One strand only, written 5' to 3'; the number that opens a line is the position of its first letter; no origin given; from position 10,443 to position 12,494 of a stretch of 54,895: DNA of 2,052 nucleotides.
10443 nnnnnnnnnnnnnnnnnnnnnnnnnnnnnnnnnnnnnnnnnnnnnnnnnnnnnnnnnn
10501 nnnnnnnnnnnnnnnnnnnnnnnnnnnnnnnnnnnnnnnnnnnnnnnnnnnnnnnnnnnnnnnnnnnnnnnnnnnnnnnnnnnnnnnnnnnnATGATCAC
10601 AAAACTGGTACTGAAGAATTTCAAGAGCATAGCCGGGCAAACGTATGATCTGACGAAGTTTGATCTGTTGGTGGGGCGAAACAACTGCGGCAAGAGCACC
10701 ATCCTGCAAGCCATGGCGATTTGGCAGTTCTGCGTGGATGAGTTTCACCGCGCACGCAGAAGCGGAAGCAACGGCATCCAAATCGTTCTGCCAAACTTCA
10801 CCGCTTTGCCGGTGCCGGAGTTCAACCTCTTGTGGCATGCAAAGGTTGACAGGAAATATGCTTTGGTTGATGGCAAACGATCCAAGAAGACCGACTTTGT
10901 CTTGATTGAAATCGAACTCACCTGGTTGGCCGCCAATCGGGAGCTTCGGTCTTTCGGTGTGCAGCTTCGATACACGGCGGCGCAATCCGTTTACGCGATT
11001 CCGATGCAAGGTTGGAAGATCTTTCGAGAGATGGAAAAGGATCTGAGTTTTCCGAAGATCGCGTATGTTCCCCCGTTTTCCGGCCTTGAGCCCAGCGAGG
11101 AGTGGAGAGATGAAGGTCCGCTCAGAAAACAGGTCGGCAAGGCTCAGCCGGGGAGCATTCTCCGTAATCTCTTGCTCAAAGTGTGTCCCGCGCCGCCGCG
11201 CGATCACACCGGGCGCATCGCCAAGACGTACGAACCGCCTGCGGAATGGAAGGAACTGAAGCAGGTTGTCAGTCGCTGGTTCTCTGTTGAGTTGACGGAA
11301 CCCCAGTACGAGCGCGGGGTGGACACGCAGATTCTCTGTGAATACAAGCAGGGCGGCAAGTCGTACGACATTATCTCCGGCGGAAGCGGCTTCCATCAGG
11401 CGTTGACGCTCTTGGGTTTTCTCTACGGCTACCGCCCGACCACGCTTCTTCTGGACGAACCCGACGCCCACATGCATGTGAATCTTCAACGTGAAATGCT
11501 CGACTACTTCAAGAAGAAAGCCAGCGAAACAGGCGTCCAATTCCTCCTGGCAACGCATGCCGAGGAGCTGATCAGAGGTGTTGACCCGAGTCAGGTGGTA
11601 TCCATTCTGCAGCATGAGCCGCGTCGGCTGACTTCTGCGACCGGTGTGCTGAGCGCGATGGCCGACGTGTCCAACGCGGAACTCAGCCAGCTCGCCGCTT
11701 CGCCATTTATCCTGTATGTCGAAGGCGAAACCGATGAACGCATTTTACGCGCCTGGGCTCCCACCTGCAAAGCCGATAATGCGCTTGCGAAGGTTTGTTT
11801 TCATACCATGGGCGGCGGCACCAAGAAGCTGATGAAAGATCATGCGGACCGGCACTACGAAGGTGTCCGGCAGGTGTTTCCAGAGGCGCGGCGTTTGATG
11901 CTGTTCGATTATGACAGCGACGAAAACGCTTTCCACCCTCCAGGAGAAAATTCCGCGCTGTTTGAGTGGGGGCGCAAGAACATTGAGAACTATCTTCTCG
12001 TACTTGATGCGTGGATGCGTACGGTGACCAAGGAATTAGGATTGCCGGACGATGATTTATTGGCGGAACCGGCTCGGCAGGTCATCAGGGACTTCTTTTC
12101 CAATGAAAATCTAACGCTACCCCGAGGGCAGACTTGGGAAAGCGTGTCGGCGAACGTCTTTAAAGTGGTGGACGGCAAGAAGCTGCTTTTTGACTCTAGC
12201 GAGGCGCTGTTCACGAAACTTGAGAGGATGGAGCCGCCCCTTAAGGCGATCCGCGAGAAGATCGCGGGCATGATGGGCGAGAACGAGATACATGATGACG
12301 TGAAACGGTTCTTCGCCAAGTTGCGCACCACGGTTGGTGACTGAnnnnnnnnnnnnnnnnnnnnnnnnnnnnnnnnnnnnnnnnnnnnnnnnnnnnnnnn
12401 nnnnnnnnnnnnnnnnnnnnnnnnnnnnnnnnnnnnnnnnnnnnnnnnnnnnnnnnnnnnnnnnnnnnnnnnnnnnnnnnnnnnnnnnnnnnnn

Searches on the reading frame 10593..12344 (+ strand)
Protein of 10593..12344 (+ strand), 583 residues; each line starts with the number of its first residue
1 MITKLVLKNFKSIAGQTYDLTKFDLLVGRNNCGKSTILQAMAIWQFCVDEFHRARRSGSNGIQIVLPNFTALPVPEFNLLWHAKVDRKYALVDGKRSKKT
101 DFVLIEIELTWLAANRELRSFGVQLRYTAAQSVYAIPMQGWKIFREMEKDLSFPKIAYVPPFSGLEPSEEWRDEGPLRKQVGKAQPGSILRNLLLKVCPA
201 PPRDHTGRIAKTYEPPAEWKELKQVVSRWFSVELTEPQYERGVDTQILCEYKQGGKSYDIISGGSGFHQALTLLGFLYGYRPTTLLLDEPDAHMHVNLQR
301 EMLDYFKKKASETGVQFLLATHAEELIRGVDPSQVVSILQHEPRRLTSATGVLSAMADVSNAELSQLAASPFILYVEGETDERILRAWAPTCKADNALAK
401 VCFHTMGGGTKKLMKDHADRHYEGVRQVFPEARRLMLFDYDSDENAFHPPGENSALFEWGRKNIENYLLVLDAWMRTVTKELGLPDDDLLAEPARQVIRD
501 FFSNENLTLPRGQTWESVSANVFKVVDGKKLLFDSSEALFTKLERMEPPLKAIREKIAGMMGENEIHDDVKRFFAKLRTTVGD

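Call 5: search_protein_families(library=pfam, proteins=[window:10593-12344:+], max_evalue=0.01)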
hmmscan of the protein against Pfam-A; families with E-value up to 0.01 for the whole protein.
window:10593-12344:+ (583 aa): 6 families
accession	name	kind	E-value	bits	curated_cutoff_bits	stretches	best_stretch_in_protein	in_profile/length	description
PF13175.12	AAA_15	-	8.7e-20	72.1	32.1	2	1-43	1-45/374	AAA ATPase domain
PF13304.12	AAA_21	-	9.7e-16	59.1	27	2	264-326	239-302/304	AAA domain, putative AbiEii toxin, Type IV TA system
PF02463.25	SMC_N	-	5.1e-10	39.6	40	1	1-337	1-210/220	RecF/RecN/SMC N terminal domain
PF13476.12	AAA_23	-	3.2e-06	28.4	27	1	4-68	1-64/201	AAA domain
PF13514.12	AAA_27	-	0.00045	20.3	22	1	2-49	3-54/206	AAA domain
PF13555.12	AAA_29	-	0.0026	17.9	27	1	3-42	2-43/61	P-loop containing region of AAA domain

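Call 7: search_protein_families(library=padloc, proteins=[window:10593-12344:+], max_evalue=0.001)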
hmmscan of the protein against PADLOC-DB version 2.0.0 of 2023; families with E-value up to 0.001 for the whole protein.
window:10593-12344:+ (583 aa): 114 families (the best 25 are shown)
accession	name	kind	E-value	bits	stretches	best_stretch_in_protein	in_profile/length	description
PDLC03878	NsnB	-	6.6e-24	83.3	2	223-333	172-287/345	-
PDLC02979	AriA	-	6.7e-20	70.2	2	1-42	1-44/373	-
PDLC02981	AriAB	-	2.4e-19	67.5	1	285-469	334-522/694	-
PDLC02358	Old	-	4.4e-17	60.1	2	2-43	4-45/578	Old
PDLC02980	AriA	-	1.3e-16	59.5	2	264-327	239-303/304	-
PDLC02335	AbiLi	-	1.8e-15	54.8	1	1-336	49-249/326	AbiLi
PDLC04135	mad3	-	1.9e-15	55.3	2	222-329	226-329/374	mads_3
PDLC02336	AbiLi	-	2.8e-15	54.7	2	1-43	1-44/340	AbiLi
PDLC00271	PtuA1|PtuA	-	4.6e-14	50.8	2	285-351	282-347/421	AAA ATPase domain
PDLC02915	ATPase-Toprim_I-B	-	5e-14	50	2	1-42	2-43/623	-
PDLC00278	PtuA1|PtuA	-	3.1e-13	47.8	2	2-44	3-46/436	AAA ATPase domain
PDLC04608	PDC-M38A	-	1.7e-12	45.7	2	264-328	253-317/367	-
PDLC00078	GajA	-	2.8e-12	44.1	1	285-388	324-430/580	AAA ATPase domain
PDLC00298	PtuA1|PtuA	-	3.6e-12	44.1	2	2-43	3-45/423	AAA ATPase domain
PDLC00096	GajA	-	4.4e-12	43.5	1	284-342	291-352/630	AAA ATPase domain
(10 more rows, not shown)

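Call 43: search_protein_families(library=ncbifam, proteins=[window:10593-12344:+], max_evalue=0.00001)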
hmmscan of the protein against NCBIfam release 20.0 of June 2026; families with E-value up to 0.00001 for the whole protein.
window:10593-12344:+ (583 aa): 3 families
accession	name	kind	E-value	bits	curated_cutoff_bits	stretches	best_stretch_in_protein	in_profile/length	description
NF038234.1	retron_eff_Eco8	equivalog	2.2e-08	33.2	250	0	2-42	3-44/679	retron Eco8 family effector endonuclease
NF047739.1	antiphage_MADS3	equivalog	4.3e-08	32.7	420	1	1-49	1-49/427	methylation-associated defense system AAA family ATPase MAD3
NF041760.1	PtuA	equivalog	3e-06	26.4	500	0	286-340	381-433/524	retron Ec78 anti-phage system effector ATPase PtuA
